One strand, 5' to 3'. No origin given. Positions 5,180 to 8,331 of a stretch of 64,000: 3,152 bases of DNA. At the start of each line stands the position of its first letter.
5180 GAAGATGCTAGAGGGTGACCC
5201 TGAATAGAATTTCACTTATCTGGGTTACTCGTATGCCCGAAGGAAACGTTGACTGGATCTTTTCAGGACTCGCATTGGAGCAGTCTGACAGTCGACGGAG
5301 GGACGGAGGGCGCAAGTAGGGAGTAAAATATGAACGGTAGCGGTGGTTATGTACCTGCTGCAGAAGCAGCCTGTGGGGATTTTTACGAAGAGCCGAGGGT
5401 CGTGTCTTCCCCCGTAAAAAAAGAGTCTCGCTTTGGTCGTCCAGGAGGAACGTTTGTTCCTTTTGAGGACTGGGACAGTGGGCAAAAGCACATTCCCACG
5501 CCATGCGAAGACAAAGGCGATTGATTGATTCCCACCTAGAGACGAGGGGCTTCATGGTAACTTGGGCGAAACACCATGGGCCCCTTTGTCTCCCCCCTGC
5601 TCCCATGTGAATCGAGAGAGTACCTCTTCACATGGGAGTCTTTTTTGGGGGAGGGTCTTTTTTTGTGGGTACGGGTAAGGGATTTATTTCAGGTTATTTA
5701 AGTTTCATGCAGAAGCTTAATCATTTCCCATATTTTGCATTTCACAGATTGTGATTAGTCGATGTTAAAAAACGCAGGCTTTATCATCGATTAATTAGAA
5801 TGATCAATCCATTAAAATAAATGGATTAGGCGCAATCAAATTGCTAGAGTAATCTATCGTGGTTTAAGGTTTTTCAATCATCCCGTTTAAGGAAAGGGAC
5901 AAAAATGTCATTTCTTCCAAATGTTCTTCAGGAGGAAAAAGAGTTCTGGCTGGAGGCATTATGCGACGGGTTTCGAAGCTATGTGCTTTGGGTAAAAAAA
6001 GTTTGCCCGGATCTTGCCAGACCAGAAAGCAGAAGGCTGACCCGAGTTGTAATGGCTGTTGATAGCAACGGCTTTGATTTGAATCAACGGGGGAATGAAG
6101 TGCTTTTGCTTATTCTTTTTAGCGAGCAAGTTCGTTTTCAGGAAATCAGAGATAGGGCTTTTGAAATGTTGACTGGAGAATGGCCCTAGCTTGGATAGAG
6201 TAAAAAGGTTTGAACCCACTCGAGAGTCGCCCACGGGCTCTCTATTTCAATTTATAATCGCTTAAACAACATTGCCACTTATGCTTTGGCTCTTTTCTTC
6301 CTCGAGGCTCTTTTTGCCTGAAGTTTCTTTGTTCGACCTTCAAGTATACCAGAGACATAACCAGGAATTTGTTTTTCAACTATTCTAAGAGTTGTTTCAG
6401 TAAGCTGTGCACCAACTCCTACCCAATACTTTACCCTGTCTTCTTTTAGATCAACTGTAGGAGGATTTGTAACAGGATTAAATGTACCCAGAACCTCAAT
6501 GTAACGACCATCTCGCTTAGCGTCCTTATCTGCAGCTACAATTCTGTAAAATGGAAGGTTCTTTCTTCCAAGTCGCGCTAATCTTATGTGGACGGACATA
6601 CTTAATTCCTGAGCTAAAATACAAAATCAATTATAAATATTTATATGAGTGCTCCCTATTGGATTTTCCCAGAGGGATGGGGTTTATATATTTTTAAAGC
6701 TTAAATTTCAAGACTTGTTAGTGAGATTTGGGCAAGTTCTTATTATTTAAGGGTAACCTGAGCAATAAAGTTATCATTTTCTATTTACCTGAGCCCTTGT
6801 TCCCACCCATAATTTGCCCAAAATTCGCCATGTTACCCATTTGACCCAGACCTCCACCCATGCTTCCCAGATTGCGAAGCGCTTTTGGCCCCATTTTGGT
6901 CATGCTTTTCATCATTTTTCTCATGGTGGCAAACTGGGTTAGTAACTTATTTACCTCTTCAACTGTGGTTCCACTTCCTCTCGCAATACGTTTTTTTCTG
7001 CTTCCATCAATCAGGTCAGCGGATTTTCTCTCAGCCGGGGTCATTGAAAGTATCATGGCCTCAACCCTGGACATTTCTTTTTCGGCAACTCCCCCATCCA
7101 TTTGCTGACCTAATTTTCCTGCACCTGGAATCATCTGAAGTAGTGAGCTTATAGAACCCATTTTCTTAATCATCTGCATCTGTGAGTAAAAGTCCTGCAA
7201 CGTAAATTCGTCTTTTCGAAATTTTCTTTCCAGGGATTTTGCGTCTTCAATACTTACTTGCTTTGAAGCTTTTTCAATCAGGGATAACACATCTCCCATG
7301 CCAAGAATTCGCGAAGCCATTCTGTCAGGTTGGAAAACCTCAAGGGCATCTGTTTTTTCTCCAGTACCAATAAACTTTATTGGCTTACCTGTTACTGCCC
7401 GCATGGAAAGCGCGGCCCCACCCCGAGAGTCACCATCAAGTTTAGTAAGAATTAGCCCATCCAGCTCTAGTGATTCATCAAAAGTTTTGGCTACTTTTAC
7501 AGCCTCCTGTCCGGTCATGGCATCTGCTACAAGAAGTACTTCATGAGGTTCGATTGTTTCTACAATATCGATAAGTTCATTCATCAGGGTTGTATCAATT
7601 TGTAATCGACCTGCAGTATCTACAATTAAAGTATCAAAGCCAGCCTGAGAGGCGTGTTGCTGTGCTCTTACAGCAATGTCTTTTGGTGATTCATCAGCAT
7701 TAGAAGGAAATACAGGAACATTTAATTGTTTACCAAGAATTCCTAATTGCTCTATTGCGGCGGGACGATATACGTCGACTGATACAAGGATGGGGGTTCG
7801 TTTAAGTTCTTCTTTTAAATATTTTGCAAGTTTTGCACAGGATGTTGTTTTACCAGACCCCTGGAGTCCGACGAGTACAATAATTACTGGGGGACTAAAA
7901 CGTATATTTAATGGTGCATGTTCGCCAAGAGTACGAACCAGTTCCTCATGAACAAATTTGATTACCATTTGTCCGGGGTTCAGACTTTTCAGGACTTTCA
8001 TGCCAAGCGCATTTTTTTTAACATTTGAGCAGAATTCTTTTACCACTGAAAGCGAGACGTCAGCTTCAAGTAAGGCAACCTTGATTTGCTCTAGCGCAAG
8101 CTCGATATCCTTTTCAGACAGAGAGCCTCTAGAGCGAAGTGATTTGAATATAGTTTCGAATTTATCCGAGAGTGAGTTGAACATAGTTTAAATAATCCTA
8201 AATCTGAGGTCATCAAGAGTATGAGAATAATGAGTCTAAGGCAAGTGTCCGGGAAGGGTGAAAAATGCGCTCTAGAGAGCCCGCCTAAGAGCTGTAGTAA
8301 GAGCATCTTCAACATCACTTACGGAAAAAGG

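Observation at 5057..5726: ORF-less ~670-bp element with 21-nt inverted termini and a GC-enriched, hairpin-dense core: unassigned structured RNA or novel non-autonomous element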

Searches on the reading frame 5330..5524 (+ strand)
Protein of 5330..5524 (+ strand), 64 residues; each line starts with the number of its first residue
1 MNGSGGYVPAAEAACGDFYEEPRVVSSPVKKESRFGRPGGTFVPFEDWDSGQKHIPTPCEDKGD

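Call 9: search_protein_families(library=pfam, proteins=[window:5330-5524:+], max_evalue=1)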
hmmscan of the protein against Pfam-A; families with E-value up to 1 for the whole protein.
window:5330-5524:+ (64 aa): 0 families

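Call 17: find_homologous_proteins(query=window:5330-5521:+, max_evalue=0.01)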
Query window:5330-5521:+ (64 aa): 1 proteins with E <= 0.01 among 1 candidates.
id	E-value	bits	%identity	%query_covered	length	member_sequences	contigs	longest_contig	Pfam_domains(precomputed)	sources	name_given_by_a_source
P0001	3.7e-38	146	100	100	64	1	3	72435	-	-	-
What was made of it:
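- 5330..5524 (+): 64-codon ORF (orf64), an orphan predicted to be disordered. No homologue (call 17).
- On Protein-coding small gene: The ORF matches only itself among 5.8 billion proteins (call 17).
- It has no homologue among 5.8 billion proteins (call 17).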

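Call 46: search_protein_families(library=phrogs, proteins=[window:5330-5524:+], max_evalue=0.1)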
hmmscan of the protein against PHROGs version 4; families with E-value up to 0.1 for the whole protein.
window:5330-5524:+ (64 aa): 0 families

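Call 48: search_protein_families(library=padloc, proteins=[window:5330-5524:+], max_evalue=0.1)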
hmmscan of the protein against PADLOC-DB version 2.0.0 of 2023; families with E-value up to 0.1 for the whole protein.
window:5330-5524:+ (64 aa): 0 families

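Call 53: predict_structure(protein=window:5330-5521:+)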
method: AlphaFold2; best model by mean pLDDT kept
length: 64 residues; sequences in the alignment: 1
mean_pLDDT: 54.7   pTM: 0.12
mean pLDDT of the five models: 54.7, 48.6, 47.8, 44.4, 37.1
residues with pLDDT >= 90: 0; 70-90: 0; 50-70: 51; < 50: 13
segments of 3 or more residues with pLDDT < 50: none
pLDDT, mean of each block of 10 residues (from residue 1): 51 54 56 52 57 59 56
secondary structure: DSSP gave nothing for this model
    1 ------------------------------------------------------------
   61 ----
elements in order:
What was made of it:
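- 5330..5524 (+): AlphaFold2 pLDDT 55 with no secondary structure (call 53).
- On Protein-coding small gene: AlphaFold2 pLDDT 54.7 with no secondary structure (call 53).
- AlphaFold2 predicts no structure (call 53). orf64 is an orphan and is predicted to be disordered (calls 17, 53).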

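Call 58: find_related_loci(query=window:5330-5521:+, collection=viral_contigs, flank=3000)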
Query window:5330-5521:+ (64 aa) in viral_contigs; peptide patterns used: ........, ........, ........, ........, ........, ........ (x = any residue, [..] = any of these).
18 stretches matched a pattern, but none encodes a relative of the query by tblastn (E <= 1e-3).

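Call 69: search_solved_structures(query=window:5330-5521:+, max_evalue=1)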
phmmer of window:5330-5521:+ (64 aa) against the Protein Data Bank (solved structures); distinct sequences matched with E-value up to 1: 0.

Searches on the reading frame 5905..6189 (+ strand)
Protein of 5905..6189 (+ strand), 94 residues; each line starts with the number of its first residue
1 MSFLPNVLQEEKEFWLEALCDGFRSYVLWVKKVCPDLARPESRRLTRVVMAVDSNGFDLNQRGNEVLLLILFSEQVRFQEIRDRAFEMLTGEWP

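Call 9: search_protein_families(library=pfam, proteins=[window:5905-6189:+], max_evalue=1)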
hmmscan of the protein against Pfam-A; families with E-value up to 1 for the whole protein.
window:5905-6189:+ (94 aa): 1 family
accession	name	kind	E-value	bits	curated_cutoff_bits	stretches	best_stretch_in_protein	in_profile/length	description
PF14011.11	ESX-1_EspG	-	0.13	12.2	27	1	9-86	56-119/245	EspG family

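Call 14: find_encoding_contigs(protein=window:5905-6189:+, flank=8000, max_places=8)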
Protein window:5905-6189:+ (94 aa): 6 contigs read that carry it; 3 places shown.
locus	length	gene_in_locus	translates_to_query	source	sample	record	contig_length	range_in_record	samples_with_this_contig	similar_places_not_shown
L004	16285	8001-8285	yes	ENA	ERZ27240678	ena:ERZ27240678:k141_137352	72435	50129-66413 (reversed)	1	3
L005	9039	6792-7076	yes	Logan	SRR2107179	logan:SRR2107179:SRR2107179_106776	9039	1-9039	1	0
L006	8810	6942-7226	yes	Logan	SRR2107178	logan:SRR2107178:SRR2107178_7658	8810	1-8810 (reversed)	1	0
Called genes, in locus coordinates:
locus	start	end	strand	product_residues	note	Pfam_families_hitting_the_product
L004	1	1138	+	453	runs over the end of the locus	PF07690:MFS_1, PF13347:MFS_2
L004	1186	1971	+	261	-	PF00106:adh_short, PF08659:KR, PF13561:adh_short_C2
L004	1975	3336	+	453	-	PF01266:DAO (faint), PF13450:NAD_binding_8, PF01593:Amino_oxidase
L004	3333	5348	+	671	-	PF07103:DUF1365, PF01135:PCMT (faint), PF02353:CMAS, PF13489:Methyltransf_23, PF08241:Methyltransf_11, PF08242:Methyltransf_12, PF13649:Methyltransf_25, PF13847:Methyltransf_31 (weak)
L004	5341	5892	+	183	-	PF16036:Chalcone_3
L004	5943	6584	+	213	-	PF04542:Sigma70_r2, PF04545:Sigma70_r4 (weak), PF08281:Sigma70_r4_2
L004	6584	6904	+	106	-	-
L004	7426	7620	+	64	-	-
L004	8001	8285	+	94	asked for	-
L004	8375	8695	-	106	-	PF00886:Ribosomal_S16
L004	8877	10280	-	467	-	PF02881:SRP54_N, PF06414:Zeta_toxin (faint), PF00448:SRP54, PF13401:AAA_22 (weak), PF02978:SRP_SPB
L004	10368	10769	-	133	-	PF00072:Response_reg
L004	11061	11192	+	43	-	-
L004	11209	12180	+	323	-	PF02016:Peptidase_S66, PF17676:Peptidase_S66C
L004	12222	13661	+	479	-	PF00144:Beta-lactamase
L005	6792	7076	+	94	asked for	-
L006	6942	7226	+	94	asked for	-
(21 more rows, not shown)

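Call 35: find_homologous_proteins(query=window:5905-6186:+, max_evalue=0.01)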
Query window:5905-6186:+ (94 aa): 1 proteins with E <= 0.01 among 1 candidates.
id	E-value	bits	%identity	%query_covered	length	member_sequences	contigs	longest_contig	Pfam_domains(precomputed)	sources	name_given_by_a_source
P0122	9.5e-57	207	100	100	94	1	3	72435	-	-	-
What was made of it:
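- The whole 1.47 kb between the anti-sigma gene and rpsP is orphan DNA. orf94 is also an orphan (calls 17, 35).
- Tried and rejected: orf64 (call 17), orf94 (call 35) and the 139-aa antisense ORF.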

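Call 46: search_protein_families(library=phrogs, proteins=[window:5905-6189:+], max_evalue=0.1)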
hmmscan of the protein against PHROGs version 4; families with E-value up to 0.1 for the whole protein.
window:5905-6189:+ (94 aa): 0 families

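Call 48: search_protein_families(library=padloc, proteins=[window:5905-6189:+], max_evalue=0.1)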
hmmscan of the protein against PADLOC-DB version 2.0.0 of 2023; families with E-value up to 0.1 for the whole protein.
window:5905-6189:+ (94 aa): 0 families

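Call 59: find_related_loci(query=window:5905-6186:+, collection=viral_contigs, flank=3000)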
Query window:5905-6186:+ (94 aa) in viral_contigs; peptide patterns used: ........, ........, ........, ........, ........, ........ (x = any residue, [..] = any of these).
12 stretches matched a pattern, but none encodes a relative of the query by tblastn (E <= 1e-3).
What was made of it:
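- Tried and rejected: orf64 and orf94 were also searched in viral contigs (calls 58, 59).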

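Call 63: predict_structure(protein=window:5905-6186:+)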
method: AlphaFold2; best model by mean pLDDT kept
length: 94 residues; sequences in the alignment: 1
mean_pLDDT: 50.2   pTM: 0.36
mean pLDDT of the five models: 50.2, 46.9, 42.6, 40.3, 38.9
residues with pLDDT >= 90: 0; 70-90: 1; 50-70: 37; < 50: 56
segments of 3 or more residues with pLDDT < 50: 1-4, 36-66, 71-82, 92-94
pLDDT, mean of each block of 10 residues (from residue 1): 54 63 60 49 43 42 47 47 51 44
secondary structure, 60 per line:
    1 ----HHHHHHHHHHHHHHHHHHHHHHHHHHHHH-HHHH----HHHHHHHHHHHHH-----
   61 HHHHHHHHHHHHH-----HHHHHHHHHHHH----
elements in order: H5-33 H35-38 H43-55 H61-73 H79-90
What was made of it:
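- Tried and rejected: AlphaFold2 models of orf64 and orf94 have low confidence (calls 53, 63), so no fold search was run.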

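Call 68: search_solved_structures(query=window:5905-6186:+, max_evalue=1)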
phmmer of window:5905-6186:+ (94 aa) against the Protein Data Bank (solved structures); distinct sequences matched with E-value up to 1: 1.
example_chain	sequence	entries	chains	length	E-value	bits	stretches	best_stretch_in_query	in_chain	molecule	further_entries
4yba_A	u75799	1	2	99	0.29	14.5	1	38-83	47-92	Regulatory protein C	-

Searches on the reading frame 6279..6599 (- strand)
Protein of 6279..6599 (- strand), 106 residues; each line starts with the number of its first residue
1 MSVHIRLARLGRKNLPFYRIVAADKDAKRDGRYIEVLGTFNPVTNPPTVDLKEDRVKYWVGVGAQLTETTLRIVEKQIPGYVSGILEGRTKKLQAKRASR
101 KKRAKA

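Call 13: find_encoding_contigs(protein=window:6279-6599:-, flank=8000, max_places=8)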
Protein window:6279-6599:- (106 aa): 6 contigs read that carry it; 3 places shown.
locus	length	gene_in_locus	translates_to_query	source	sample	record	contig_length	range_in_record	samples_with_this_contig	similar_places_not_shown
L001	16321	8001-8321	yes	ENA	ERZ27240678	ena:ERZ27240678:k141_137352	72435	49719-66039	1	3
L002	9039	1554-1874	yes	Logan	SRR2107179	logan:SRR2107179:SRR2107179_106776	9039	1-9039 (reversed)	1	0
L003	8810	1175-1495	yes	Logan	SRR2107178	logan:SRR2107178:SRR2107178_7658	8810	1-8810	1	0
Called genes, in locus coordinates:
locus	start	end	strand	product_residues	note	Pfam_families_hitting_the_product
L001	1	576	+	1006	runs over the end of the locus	PF01590:GAF (faint), PF00989:PAS (weak), PF08448:PAS_4, PF13426:PAS_9 (weak), PF02518:HATPase_c, PF00072:Response_reg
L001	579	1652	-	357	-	PF00069:Pkinase, PF07714:PK_Tyr_Ser-Thr, PF03109:ABC1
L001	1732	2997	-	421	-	PF08245:Mur_ligase_M (weak), PF27239:FOL3_C (faint)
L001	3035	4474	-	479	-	PF00144:Beta-lactamase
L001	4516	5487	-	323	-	PF02016:Peptidase_S66, PF17676:Peptidase_S66C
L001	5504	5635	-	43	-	-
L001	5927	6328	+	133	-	PF00072:Response_reg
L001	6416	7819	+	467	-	PF02881:SRP54_N, PF06414:Zeta_toxin (faint), PF00448:SRP54, PF13401:AAA_22 (weak), PF02978:SRP_SPB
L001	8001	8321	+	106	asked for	PF00886:Ribosomal_S16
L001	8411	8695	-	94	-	-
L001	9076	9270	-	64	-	-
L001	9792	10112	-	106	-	-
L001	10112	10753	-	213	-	PF04542:Sigma70_r2, PF04545:Sigma70_r4 (weak), PF08281:Sigma70_r4_2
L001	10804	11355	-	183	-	PF16036:Chalcone_3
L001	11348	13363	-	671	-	PF07103:DUF1365, PF01135:PCMT (faint), PF02353:CMAS, PF13489:Methyltransf_23, PF08241:Methyltransf_11, PF08242:Methyltransf_12, PF13649:Methyltransf_25, PF13847:Methyltransf_31 (weak)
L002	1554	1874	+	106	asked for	PF00886:Ribosomal_S16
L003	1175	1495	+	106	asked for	PF00886:Ribosomal_S16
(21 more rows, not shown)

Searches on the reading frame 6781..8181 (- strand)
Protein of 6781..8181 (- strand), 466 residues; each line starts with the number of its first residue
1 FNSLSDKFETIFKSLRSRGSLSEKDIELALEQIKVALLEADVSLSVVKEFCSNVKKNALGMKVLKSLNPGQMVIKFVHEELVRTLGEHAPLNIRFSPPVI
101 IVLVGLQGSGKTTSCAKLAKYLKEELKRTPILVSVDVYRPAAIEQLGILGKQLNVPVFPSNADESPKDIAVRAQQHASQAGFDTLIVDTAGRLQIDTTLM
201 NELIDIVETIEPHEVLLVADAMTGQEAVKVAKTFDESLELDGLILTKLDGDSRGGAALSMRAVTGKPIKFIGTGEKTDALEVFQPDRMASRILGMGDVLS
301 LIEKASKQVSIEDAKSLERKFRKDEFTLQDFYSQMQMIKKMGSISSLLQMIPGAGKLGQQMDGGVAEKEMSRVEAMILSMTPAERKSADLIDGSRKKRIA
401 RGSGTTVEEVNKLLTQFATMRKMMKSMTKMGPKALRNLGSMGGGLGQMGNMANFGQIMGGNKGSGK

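Call 23: find_homologous_proteins(query=window:6781-8181:-, max_evalue=1e-100)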
Query window:6781-8181:- (466 aa): 7982 proteins with E <= 1e-100 among 8000 candidates; the best 120 are listed.
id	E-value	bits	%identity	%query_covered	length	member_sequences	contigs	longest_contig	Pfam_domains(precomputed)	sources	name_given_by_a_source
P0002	9.4e-293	988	100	100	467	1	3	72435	PF06414.19,PF02881.25,PF02978.27,PF13401.13,PF00448.29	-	-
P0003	2.1e-234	796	81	99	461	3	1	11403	PF06414.19,PF02881.25,PF02978.27,PF01656.30,PF13401.13,PF00448.29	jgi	jgi:signal recognition particle subunit SRP54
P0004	3.7e-227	772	78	99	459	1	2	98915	PF06414.19,PF02881.25,PF02978.27,PF01656.30,PF13401.13,PF00448.29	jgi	jgi:signal recognition particle subunit SRP54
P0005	8.4e-226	768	77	99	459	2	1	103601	PF06414.19,PF02881.25,PF02978.27,PF01656.30,PF13401.13,PF00448.29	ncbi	-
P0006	1.4e-223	760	77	99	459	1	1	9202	PF02881.25,PF02978.27,PF01656.30,PF13401.13,PF00448.29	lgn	-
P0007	9.4e-210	715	74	96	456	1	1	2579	PF02881.25,PF02978.27,PF01656.30,PF13401.13,PF00448.29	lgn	-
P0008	2.6e-209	713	72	99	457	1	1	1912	PF02881.25,PF02978.27,PF13401.13,PF00448.29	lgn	-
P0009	4.0e-207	706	71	99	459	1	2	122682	PF02881.25,PF02978.27,PF01656.30,PF13401.13,PF00448.29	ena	-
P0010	2.9e-206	703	74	93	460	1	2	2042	PF02881.25,PF02978.27,PF13401.13,PF00448.29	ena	-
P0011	1.0e-205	701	73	94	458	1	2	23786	PF02881.25,PF02978.27,PF01656.30,PF13401.13,PF00448.29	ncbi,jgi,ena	-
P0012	3.2e-205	700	73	93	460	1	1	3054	PF02881.25,PF02978.27,PF13401.13,PF00448.29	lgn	-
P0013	4.2e-204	696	73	95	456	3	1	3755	PF02881.25,PF02978.27,PF13401.13,PF00448.29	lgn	-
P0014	3.0e-203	693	72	95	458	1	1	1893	PF02881.25,PF02978.27,PF01656.30,PF13401.13,PF00448.29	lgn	-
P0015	5.4e-203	692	72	94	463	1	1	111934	PF02881.25,PF02978.27,PF13401.13,PF00448.29,PF20720.4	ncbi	-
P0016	1.5e-196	671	69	94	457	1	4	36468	PF02881.25,PF02978.27,PF00448.29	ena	-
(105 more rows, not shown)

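Call 24: find_encoding_contigs(protein=P0003, flank=8000, max_places=3)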
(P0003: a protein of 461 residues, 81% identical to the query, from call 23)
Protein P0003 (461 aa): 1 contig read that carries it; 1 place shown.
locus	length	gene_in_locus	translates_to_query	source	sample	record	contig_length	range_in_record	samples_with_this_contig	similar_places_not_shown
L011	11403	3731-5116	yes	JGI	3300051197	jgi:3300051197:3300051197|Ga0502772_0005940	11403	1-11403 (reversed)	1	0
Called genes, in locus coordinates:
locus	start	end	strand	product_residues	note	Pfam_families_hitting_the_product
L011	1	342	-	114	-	?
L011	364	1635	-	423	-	PF00144:Beta-lactamase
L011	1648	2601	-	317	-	PF02016:Peptidase_S66, PF17676:Peptidase_S66C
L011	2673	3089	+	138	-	PF00903:Glyoxalase (weak), PF13669:Glyoxalase_4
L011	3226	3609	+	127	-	PF00072:Response_reg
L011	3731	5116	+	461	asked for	PF02881:SRP54_N, PF06414:Zeta_toxin (faint), PF00448:SRP54, PF01656:CbiA (faint), PF13401:AAA_22 (weak), PF02978:SRP_SPB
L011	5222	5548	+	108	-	PF00886:Ribosomal_S16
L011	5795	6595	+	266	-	-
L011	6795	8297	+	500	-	PF02463:SMC_N (faint), PF03193:RsgA_GTPase (faint), PF13476:AAA_23 (faint), PF13555:AAA_29 (faint), PF00005:ABC_tran, PF00006:ATP-synt_ab (faint), PF12848:ABC_tran_Xtn, PF00005:ABC_tran, +5 more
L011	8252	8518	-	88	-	-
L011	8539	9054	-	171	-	PF03703:bPH_2 (weak)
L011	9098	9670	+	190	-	-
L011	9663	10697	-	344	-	PF00669:Flagellin_N, PF00700:Flagellin_C (weak)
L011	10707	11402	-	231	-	?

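Call 25: find_encoding_contigs(protein=P0004, flank=8000, max_places=3)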
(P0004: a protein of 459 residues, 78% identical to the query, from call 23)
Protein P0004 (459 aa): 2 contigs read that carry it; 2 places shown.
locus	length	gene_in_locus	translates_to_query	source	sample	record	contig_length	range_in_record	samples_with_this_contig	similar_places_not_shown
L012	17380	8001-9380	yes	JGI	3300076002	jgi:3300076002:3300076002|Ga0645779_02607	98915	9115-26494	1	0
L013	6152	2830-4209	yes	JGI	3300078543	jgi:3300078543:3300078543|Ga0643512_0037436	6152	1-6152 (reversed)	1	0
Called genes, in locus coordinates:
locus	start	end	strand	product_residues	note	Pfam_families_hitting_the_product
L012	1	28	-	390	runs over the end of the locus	PF00535:Glycos_transf_2, PF13641:Glyco_tranf_2_3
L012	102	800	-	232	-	-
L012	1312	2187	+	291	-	PF01522:Polysacc_deac_1, PF11959:DUF3473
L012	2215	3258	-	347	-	PF00069:Pkinase, PF07714:PK_Tyr_Ser-Thr, PF03109:ABC1 (weak)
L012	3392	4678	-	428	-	PF08245:Mur_ligase_M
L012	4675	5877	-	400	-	PF00144:Beta-lactamase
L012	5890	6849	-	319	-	PF02016:Peptidase_S66, PF17676:Peptidase_S66C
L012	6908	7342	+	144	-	PF00903:Glyoxalase, PF13669:Glyoxalase_4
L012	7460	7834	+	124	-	PF00072:Response_reg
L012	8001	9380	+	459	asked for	PF02881:SRP54_N, PF01656:CbiA (faint), PF06414:Zeta_toxin (weak), PF00448:SRP54, PF13401:AAA_22 (weak), PF02978:SRP_SPB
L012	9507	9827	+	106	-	PF00886:Ribosomal_S16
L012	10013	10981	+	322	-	-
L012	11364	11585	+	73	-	-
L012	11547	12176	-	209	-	PF00230:MIP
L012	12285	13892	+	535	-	PF01039:Carboxyl_trans, PF03255:ACCA (weak)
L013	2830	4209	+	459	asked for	PF02881:SRP54_N, PF01656:CbiA (faint), PF06414:Zeta_toxin (weak), PF00448:SRP54, PF13401:AAA_22 (weak), PF02978:SRP_SPB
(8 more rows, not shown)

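Call 26: find_encoding_contigs(protein=P0005, flank=8000, max_places=3)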
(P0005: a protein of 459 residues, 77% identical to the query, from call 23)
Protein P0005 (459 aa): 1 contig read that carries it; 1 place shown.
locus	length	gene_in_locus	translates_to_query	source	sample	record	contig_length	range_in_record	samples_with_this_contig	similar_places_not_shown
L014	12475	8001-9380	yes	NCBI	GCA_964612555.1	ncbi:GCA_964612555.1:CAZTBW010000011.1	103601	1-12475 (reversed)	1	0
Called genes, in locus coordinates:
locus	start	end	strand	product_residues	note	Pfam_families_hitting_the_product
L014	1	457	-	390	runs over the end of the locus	PF00535:Glycos_transf_2, PF13641:Glyco_tranf_2_3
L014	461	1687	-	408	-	PF01041:DegT_DnrJ_EryC1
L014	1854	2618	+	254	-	PF01522:Polysacc_deac_1, PF11959:DUF3473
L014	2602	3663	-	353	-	PF00069:Pkinase, PF07714:PK_Tyr_Ser-Thr, PF03109:ABC1 (weak)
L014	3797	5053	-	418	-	PF08245:Mur_ligase_M (weak), PF27239:FOL3_C (faint)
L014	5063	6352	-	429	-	PF00144:Beta-lactamase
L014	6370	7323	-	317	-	PF02016:Peptidase_S66, PF17676:Peptidase_S66C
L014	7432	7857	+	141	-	PF00072:Response_reg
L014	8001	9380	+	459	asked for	PF02881:SRP54_N, PF06414:Zeta_toxin (weak), PF00448:SRP54, PF01656:CbiA (faint), PF13401:AAA_22 (faint), PF02978:SRP_SPB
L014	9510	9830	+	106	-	PF00886:Ribosomal_S16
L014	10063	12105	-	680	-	PF00669:Flagellin_N, PF07676:PD40 (faint), PF23098:Beta-prop_NOL10_N (faint), PF00700:Flagellin_C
